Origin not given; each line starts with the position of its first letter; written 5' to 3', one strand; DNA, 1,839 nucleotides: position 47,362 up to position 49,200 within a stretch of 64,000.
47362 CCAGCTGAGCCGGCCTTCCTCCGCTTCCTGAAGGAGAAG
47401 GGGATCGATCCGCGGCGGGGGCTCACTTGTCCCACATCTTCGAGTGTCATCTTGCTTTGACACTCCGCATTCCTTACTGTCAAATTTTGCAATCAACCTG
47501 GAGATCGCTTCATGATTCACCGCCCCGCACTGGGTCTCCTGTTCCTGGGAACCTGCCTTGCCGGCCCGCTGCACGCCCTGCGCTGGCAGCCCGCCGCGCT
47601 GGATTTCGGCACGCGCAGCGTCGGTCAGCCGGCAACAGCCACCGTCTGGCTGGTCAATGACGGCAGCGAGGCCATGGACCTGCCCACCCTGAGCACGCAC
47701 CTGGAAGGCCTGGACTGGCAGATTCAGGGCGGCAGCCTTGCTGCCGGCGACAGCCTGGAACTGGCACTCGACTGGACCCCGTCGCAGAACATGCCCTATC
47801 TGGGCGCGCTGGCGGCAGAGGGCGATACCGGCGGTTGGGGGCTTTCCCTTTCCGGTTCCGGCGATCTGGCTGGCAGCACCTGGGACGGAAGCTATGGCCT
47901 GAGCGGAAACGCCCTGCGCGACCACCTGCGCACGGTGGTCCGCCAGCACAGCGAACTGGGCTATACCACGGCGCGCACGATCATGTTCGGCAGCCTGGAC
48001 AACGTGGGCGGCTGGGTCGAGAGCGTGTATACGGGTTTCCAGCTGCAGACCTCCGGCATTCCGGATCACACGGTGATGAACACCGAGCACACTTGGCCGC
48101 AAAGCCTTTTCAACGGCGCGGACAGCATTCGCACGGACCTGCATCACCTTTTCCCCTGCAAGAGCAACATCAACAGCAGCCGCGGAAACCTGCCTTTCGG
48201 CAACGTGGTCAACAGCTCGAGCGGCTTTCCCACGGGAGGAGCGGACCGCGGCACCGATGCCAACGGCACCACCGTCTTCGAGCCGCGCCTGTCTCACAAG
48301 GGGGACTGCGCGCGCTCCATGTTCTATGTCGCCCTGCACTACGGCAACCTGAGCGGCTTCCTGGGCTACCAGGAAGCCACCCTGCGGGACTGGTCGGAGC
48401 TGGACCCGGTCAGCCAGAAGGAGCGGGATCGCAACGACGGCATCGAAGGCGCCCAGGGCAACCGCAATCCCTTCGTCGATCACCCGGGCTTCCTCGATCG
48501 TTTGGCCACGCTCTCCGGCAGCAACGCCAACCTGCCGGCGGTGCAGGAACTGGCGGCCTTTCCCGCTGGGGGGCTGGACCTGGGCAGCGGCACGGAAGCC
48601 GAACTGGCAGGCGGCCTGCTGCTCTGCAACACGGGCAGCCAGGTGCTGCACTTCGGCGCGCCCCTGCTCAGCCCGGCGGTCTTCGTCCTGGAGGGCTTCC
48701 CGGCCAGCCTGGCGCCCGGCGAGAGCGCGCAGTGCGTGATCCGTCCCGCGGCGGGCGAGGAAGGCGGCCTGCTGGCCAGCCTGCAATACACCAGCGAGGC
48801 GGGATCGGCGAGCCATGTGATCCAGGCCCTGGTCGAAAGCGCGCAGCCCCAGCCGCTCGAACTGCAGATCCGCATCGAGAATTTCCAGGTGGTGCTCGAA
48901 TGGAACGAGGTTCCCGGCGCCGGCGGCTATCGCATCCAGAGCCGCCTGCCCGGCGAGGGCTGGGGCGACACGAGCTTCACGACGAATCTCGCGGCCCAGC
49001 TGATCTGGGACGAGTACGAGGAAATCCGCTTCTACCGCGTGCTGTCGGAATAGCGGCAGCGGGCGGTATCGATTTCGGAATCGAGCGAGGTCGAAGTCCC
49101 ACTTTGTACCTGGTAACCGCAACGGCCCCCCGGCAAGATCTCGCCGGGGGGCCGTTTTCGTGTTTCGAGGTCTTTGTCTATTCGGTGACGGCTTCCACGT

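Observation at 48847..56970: A shared ~70-aa C-terminal domain ending in Glu on four adjacent secreted proteins: candidate second sorting or anchoring tag, distinct from the T9SS CTD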

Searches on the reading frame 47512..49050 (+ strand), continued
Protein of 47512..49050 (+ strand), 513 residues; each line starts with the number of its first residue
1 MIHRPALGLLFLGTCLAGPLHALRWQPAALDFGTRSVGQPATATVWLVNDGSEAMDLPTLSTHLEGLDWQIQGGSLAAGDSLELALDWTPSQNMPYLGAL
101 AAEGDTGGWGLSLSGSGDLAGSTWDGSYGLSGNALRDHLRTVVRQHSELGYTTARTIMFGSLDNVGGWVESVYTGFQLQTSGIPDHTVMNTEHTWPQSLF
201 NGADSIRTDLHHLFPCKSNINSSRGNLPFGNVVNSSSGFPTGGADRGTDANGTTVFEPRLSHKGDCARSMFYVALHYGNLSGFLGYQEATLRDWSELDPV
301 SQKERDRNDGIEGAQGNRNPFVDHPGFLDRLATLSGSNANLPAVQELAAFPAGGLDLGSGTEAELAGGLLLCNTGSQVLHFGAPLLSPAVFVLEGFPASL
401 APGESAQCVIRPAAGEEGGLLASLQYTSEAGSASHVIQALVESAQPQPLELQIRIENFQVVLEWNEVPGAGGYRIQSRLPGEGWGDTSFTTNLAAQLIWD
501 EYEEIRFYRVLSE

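Call 67: find_encoding_contigs(protein=P0125, flank=10000, max_places=1)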
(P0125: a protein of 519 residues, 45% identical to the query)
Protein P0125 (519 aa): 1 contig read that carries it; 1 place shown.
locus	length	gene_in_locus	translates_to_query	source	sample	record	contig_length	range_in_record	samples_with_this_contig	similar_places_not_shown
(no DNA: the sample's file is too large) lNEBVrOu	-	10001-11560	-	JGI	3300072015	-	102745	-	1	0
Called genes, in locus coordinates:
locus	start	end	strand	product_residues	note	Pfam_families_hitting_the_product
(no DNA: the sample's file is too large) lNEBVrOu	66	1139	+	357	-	PF02445:NadA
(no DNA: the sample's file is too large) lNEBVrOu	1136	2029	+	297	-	PF02811:PHP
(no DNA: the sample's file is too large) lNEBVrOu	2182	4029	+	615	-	PF00501:AMP-binding, PF23562:AMP-binding_C_3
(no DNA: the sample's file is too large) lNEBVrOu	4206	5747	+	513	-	PF12072:RNase_Y_N, PF00013:KH_1 (weak), PF22891:KH_PNO1_2nd (faint), PF01966:HD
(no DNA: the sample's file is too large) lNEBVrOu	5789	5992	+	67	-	-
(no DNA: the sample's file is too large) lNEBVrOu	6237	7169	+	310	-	PF00056:Ldh_1_N, PF02866:Ldh_1_C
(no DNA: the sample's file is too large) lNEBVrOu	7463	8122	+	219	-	-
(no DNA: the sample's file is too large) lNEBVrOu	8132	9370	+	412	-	PF00483:NTP_transferase, PF12804:NTP_transf_3 (weak), PF24894:Hexapep_GlmU, PF25247:LbH_GLGC, PF25084:LbH_EIF2B (faint), PF25087:GMPPB_C (faint)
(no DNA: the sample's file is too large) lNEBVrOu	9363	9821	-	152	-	-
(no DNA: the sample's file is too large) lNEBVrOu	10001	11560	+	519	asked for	PF22544:HYDIN_VesB_CFA65-like_Ig (faint), PF04231:Endonuclease_1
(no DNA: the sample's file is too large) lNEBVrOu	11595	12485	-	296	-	-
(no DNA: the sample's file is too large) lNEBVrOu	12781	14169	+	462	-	PF02518:HATPase_c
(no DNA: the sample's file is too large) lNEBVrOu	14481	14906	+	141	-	-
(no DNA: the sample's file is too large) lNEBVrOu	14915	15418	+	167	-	PF00460:Flg_bb_rod, PF06429:Flg_bbr_C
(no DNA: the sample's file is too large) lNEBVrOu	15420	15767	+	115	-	PF02049:FliE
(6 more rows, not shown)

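Call 68: find_encoding_contigs(protein=P0131, flank=10000, max_places=1)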
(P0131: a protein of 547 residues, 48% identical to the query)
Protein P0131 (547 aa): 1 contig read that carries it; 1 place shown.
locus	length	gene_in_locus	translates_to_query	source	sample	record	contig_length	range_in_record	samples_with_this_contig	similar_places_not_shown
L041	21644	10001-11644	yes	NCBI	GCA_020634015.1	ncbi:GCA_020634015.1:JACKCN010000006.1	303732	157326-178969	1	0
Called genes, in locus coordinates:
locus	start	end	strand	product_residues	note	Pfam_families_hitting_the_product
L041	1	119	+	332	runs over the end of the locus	PF00044:Gp_dh_N, PF02800:Gp_dh_C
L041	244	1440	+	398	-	PF00162:PGK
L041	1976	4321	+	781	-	-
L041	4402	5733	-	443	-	PF07690:MFS_1, PF00083:Sugar_tr (weak), PF05977:MFS_3 (weak), PF07690:MFS_1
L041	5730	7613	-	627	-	PF08439:Peptidase_M3_N, PF01432:Peptidase_M3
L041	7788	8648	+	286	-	PF02401:LYTB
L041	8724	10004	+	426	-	PF01546:Peptidase_M20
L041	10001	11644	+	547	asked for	PF04231:Endonuclease_1, PF13860:FlgD_ig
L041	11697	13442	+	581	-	PF03372:Exo_endo_phos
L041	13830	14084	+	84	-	-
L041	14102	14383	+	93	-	PF13560:HTH_31, PF12844:HTH_19 (weak), PF01381:HTH_3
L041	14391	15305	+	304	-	PF00078:RVT_1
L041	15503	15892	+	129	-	PF08818:DUF1801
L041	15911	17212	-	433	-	PF12679:ABC2_membrane_2, PF12698:ABC2_membrane_3, PF01061:ABC2_membrane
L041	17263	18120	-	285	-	PF00005:ABC_tran, PF13304:AAA_21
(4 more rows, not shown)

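Call 71: list_cluster_members(proteins=[P0122, P0129, P0132, P0141, P0142, P0126, P0163, P0127, P0009, P0010])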
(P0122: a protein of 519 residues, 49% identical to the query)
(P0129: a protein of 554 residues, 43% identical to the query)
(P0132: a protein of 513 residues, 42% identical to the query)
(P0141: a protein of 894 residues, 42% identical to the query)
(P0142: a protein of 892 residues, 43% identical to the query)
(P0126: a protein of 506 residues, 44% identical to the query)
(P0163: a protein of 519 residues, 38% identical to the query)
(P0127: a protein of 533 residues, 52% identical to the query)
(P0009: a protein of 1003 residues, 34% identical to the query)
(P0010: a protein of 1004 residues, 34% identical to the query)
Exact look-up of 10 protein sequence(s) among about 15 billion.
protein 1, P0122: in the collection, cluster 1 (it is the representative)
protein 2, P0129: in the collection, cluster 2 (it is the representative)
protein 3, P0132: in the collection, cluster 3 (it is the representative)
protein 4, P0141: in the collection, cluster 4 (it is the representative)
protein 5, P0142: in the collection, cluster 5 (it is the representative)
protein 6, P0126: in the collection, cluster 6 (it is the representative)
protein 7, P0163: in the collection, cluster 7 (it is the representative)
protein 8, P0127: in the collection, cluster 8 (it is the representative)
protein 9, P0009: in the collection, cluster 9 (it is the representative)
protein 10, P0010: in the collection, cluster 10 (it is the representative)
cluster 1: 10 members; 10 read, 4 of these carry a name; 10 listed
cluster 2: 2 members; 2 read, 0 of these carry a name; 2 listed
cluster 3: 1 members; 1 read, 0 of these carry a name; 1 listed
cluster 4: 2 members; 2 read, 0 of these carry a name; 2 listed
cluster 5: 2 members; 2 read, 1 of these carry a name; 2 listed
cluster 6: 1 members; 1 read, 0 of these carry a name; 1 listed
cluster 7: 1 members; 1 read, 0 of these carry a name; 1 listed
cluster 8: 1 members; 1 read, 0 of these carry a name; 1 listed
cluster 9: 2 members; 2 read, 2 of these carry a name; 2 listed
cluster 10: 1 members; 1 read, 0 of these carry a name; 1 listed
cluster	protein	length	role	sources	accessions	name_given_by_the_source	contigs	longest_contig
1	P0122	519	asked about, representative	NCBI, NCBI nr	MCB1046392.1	MAG: endonuclease [Calditrichaeota bacterium] | endonuclease [Calditrichota bacterium]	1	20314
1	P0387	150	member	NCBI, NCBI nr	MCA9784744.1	MAG: hypothetical protein KC518_14265, partial [Candidatus Cloacimonetes bacterium] | hypothetical protein [Candidatus Cloacimonadota bacterium]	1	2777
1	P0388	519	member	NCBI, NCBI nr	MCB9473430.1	MAG: endonuclease [Candidatus Delongbacteria bacterium] | endonuclease [Candidatus Delongbacteria bacterium]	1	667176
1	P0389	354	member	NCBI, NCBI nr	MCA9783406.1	MAG: endonuclease, partial [Candidatus Cloacimonetes bacterium] | endonuclease [Candidatus Cloacimonadota bacterium]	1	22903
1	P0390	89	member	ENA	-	-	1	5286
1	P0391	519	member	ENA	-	-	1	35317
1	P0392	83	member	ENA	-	-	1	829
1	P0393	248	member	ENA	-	-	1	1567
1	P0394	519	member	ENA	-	-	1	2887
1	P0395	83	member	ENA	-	-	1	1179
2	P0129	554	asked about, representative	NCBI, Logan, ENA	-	-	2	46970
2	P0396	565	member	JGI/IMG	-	-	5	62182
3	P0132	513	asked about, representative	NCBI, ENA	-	-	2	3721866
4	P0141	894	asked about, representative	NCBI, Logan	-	-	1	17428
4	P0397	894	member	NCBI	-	-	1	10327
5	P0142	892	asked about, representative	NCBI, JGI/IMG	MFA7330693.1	MAG: endonuclease [Candidatus Delongbacteria bacterium]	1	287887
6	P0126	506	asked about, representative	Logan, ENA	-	-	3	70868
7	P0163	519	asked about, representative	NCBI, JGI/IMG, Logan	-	-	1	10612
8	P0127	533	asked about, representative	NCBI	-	-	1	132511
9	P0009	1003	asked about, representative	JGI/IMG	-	hypothetical protein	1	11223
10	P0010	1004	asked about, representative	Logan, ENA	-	-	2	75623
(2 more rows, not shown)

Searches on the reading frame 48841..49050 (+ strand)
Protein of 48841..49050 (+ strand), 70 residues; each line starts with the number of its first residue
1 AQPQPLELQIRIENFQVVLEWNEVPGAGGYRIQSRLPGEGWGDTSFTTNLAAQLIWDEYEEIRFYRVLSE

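Call 53: predict_structure(alignment_id=A4)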
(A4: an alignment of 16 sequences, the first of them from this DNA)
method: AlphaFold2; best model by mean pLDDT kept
length: 68 residues; sequences in the alignment: 16
mean_pLDDT: 91.9   pTM: 0.76
mean pLDDT of the five models: 91.9, 91.0, 90.1, 90.1, 89.1
residues with pLDDT >= 90: 55; 70-90: 12; 50-70: 1; < 50: 0
segments of 3 or more residues with pLDDT < 50: none
pLDDT, mean of each block of 10 residues (from residue 1): 86 94 96 95 97 82 94
secondary structure, 60 per line:
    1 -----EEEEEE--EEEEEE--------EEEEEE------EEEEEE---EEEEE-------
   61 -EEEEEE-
elements in order: E6-11 E14-19 E28-33 E40-45 E49-53 E62-67

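Call 64: fold_search(model_id=the predicted structure, library=pdb)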
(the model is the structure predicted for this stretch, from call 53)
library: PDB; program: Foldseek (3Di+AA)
matches with E <= 10: 1132; with E <= 0.001: 0
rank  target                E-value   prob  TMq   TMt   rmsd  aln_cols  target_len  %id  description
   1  9l9p_S                6.2e-03  1.00  0.64  0.07   4.8        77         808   23  Cryo-EM structure of bacteriophage T1 tail tip complex (released 2025-03-12)
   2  5j7k_B                2.4e-02  1.00  0.66  0.52   3.4        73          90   20  Loop grafting onto a highly stable FN3 scaffold (released 2016-08-17)
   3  5j7k_C                3.0e-02  1.00  0.63  0.56   3.0        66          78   21  Loop grafting onto a highly stable FN3 scaffold (released 2016-08-17)
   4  1wj3_MODEL_1_A        5.3e-02  1.00  0.76  0.47   2.0        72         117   19  Solution structure of the fourth fn3 domain of KIAA1496 protein (released 2004-11-28)
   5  3fhq_D                5.9e-02  1.00  0.67  0.10   3.0        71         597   15  Structure of endo-beta-N-acetylglucosaminidase A (released 2009-05-05)
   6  5j7k_F                6.2e-02  1.00  0.71  0.63   2.8        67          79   22  Loop grafting onto a highly stable FN3 scaffold (released 2016-08-17)
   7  8y31_E                6.5e-02  1.00  0.73  0.51   2.5        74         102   15  The crystal structure of the QX006N-Fab/IFNAR1-SD123 complex (released 2024-12-04)
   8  5j7k_A                6.5e-02  1.00  0.66  0.55   2.8        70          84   20  Loop grafting onto a highly stable FN3 scaffold (released 2016-08-17)
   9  5n06_B                6.9e-02  0.99  0.56  0.46   4.5        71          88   15  Crystal structure of Tie1 Fibronectin-like domain 3 (released 2017-04-26)
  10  8pb1_C                6.9e-02  0.97  0.49  0.22   4.1        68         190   16  Cryo-EM structure of a pre-dimerized murine IL-12 complete extracellular signaling complex (Class 1), obtained after l (released 2024-02-07)
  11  3mpc_A                8.1e-02  1.00  0.72  0.52   3.3        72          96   17  The crystal structure of a Fn3-like protein from Clostridium thermocellum (released 2010-08-11)
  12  2db8_MODEL_1_A        1.0e-01  1.00  0.72  0.47   2.9        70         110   17  Solution structures of the fn3 domain of human Tripartite motif protein 9 (released 2006-06-15)
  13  6msv_H                1.0e-01  0.99  0.56  0.45   4.2        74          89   12  Structure of the 6th type III domain from human fibronectin (released 2019-10-23)
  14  1dan_T                1.1e-01  1.00  0.70  0.64   2.5        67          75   25  Complex of active site inhibited human blood coagulation factor VIIA with human recombinant soluble tissue factor (released 1997-09-04)
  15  6msv_E                1.1e-01  0.98  0.51  0.43   4.2        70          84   13  Structure of the 6th type III domain from human fibronectin (released 2019-10-23)
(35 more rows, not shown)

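Call 78: search_solved_structures(query=A7, max_evalue=1, show_alignments=1)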
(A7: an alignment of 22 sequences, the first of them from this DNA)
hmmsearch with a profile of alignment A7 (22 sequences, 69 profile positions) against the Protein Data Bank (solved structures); distinct sequences matched with E-value up to 1: 26.
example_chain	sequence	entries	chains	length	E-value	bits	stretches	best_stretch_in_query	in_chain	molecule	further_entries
3mpc_A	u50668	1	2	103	9.8e-10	41.6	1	10-67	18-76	Fn3-like protein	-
8q6t_I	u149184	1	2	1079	1.1e-08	38.2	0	25-68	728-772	Titin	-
5g56_A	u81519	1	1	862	7.3e-08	35.6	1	11-67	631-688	CARBOHYDRATE BINDING FAMILY 6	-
4u3h_A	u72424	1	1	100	3.6e-05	27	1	5-68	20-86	FN3con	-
8g4l_bm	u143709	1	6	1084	4.2e-05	26.8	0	25-68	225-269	Titin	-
3lpw_A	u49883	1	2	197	0.00018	24.7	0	24-68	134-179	A77-A78 domain from Titin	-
9vsf_A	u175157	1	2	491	0.00019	24.7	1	3-51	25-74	Beta-1,3-glucanase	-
5j7k_A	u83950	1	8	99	0.00019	24.7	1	5-68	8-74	FN3con-a-lys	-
7jgu_A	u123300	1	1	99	0.003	20.8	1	6-68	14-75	Fibronectin type-III domain-containing protein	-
7jgt_A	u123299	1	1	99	0.0097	19.2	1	6-55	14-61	Fibronectin type-III domain-containing protein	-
3tma_A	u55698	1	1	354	0.023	17.9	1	10-40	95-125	methyltransferase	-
2dkm_A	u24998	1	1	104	0.026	17.8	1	6-34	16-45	Collagen alpha-1(XX) chain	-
7f7r_A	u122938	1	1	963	0.035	17.4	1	12-34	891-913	GH31 alpha-N-acetylgalactosaminidase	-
6m76_A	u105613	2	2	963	0.035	17.4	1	12-34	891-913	LPXTG-motif cell wall anchor domain protein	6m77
7f7q_A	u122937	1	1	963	0.035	17.4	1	12-34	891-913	GH31 alpha-N-acetylgalactosaminidase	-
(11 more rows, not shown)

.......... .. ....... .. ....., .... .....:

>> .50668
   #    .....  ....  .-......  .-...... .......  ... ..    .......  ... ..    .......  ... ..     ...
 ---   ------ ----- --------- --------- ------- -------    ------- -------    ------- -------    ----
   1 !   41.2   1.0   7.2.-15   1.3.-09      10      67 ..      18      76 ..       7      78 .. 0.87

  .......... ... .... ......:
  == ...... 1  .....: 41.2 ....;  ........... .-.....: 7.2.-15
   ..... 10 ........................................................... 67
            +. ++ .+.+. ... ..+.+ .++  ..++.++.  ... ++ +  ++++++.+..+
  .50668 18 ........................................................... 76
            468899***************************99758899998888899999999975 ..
